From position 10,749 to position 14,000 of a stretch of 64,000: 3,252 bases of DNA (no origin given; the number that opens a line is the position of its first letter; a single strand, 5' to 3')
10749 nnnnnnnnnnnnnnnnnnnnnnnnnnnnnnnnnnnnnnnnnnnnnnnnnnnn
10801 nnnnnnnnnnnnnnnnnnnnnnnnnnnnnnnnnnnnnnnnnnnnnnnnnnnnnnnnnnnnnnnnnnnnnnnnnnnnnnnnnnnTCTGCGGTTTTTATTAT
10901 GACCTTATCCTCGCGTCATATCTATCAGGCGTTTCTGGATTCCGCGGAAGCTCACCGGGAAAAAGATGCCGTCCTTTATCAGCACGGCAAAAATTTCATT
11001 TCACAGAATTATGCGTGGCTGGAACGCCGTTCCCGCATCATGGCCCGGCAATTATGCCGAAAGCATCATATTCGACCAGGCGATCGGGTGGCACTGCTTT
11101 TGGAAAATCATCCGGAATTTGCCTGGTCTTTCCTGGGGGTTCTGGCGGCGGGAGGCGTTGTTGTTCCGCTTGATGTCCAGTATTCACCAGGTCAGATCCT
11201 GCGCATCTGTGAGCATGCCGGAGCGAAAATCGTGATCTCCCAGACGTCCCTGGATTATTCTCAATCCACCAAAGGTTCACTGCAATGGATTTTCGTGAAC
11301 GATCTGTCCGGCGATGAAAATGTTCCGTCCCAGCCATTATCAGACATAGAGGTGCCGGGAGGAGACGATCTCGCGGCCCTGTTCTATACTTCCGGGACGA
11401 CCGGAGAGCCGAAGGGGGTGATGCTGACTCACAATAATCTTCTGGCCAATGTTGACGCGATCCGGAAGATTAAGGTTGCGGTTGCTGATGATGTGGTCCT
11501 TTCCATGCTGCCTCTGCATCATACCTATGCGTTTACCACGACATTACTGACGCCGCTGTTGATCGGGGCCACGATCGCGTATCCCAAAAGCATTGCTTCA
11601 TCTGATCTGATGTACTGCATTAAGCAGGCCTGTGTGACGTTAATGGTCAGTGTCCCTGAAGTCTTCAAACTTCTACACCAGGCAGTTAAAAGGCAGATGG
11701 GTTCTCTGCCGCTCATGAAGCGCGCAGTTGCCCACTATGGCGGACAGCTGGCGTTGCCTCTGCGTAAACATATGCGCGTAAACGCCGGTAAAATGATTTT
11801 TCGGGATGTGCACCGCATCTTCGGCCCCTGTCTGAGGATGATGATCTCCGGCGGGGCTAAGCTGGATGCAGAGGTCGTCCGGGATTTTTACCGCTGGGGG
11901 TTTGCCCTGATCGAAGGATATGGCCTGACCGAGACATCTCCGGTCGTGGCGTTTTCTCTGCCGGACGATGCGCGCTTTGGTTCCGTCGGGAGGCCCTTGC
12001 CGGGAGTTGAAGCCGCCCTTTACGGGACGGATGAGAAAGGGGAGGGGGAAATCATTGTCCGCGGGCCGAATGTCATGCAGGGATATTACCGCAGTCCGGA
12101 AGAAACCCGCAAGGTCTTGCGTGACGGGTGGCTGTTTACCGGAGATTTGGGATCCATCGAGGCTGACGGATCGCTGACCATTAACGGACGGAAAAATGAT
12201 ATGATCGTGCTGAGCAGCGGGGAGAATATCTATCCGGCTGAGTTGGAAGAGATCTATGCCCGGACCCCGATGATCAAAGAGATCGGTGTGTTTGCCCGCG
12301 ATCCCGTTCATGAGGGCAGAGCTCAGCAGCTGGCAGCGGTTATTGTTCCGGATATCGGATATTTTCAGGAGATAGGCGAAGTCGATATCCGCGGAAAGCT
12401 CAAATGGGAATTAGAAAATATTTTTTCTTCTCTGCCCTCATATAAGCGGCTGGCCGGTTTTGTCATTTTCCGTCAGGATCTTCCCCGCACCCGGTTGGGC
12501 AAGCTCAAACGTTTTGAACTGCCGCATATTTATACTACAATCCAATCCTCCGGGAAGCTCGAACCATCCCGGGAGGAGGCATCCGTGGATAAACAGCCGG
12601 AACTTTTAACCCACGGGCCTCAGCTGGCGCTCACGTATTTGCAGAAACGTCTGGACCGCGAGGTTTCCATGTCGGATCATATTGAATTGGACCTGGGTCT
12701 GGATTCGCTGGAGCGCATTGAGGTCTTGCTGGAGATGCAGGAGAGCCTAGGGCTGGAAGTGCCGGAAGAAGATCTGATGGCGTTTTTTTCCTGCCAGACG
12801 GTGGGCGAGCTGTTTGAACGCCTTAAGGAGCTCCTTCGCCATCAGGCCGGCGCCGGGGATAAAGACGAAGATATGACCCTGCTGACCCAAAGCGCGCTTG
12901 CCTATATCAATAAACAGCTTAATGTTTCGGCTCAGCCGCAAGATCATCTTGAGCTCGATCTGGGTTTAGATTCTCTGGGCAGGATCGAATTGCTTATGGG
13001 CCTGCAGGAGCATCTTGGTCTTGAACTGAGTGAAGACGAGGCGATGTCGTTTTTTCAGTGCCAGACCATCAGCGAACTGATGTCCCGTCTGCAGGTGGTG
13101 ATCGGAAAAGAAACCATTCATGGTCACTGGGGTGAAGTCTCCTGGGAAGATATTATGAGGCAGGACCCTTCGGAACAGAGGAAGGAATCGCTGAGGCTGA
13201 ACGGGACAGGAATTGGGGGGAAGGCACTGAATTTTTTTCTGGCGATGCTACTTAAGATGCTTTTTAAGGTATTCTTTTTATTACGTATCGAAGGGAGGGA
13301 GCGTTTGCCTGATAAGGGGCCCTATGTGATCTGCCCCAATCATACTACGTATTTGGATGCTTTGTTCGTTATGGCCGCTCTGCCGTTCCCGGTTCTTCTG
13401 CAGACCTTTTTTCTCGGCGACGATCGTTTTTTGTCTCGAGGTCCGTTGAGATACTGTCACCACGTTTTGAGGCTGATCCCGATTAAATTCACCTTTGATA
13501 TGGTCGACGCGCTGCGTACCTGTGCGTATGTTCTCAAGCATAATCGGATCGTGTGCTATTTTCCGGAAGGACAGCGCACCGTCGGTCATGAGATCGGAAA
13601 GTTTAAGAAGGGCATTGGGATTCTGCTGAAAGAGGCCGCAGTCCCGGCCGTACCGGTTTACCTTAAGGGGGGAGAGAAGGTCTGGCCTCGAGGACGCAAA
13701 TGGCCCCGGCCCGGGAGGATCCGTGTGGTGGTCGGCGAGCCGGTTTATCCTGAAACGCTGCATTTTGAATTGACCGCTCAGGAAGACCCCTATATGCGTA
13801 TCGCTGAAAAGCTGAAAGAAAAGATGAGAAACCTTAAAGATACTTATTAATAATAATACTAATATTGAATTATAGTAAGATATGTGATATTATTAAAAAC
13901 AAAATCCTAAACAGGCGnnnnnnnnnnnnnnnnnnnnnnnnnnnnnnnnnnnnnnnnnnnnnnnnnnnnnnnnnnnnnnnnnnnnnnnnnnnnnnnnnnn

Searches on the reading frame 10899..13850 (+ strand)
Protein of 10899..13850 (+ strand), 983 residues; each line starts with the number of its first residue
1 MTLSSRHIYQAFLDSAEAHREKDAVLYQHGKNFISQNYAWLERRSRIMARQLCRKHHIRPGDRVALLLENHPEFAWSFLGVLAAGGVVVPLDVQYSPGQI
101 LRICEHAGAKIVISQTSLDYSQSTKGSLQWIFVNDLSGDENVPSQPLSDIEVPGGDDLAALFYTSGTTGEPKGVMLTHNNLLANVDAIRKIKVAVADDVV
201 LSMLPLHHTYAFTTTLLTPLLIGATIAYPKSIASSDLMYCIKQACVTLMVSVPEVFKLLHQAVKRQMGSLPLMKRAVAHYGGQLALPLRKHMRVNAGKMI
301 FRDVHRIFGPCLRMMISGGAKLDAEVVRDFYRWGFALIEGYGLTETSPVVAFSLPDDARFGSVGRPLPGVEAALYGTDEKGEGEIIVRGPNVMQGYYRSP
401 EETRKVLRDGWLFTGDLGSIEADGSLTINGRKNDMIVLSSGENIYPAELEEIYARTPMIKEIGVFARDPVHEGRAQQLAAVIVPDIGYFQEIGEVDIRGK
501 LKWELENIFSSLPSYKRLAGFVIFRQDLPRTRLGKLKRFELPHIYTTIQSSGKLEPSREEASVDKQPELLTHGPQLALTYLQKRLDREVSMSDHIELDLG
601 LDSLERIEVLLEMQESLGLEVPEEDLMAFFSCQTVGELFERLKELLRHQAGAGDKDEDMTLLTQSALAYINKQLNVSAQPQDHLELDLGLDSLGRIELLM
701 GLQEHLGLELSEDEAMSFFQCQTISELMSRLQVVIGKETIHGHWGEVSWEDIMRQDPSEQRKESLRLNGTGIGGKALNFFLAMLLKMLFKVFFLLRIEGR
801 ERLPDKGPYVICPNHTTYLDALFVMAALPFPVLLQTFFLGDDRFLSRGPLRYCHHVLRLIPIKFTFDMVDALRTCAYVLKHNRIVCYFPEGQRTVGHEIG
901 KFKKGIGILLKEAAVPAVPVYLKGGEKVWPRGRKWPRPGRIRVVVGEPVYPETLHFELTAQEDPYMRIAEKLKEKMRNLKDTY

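Call 35: search_protein_families(library=pfam, proteins=[window:10899-13850:+], max_evalue=0.00001)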
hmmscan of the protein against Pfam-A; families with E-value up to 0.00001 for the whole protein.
window:10899-13850:+ (983 aa): 4 families
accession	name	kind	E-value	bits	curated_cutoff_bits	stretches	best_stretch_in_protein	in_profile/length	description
PF00501.34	AMP-binding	-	1.6e-81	274.5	29.9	1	14-397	3-384/384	AMP-binding enzyme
PF01553.26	Acyltransferase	-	1.2e-19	70.8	23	1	796-922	3-131/132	Acyltransferase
PF00550.31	PP-binding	-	3.4e-16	59.7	20.8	2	669-729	6-65/67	Phosphopantetheine attachment site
PF13193.12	AMP-binding_C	-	7.8e-07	30.4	24.5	1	448-535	1-76/76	AMP-binding enzyme C-terminal domain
